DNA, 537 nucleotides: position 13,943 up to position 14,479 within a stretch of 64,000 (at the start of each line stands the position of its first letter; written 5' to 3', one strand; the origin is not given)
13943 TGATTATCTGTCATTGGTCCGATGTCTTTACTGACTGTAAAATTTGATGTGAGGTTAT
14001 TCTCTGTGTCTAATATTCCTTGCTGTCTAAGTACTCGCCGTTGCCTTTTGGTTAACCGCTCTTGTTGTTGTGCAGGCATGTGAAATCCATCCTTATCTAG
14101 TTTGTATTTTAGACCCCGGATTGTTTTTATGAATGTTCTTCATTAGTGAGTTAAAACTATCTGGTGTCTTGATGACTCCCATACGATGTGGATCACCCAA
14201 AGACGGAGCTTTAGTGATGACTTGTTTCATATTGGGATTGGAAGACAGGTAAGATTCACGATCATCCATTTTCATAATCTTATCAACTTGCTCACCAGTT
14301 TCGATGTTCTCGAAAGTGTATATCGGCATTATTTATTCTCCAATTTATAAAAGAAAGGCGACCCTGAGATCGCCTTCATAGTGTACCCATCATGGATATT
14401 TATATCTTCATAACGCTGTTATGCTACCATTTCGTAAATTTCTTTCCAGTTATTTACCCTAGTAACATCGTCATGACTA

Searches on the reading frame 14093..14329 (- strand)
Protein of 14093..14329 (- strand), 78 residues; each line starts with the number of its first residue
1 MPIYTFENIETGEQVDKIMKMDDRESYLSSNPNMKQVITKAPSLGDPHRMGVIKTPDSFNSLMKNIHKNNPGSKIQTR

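Call 27: search_protein_families(library=phrogs, proteins=[window:14093-14329:-], max_evalue=0.001)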
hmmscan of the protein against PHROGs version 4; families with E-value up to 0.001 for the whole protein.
window:14093-14329:- (78 aa): 2 families
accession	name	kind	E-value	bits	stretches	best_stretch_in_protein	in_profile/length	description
phrog_385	-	transcription regulation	1.4e-16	61.7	1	1-75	1-77/80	transcriptional regulator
phrog_3212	-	unknown function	5.9e-08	33.7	1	1-38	1-38/84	-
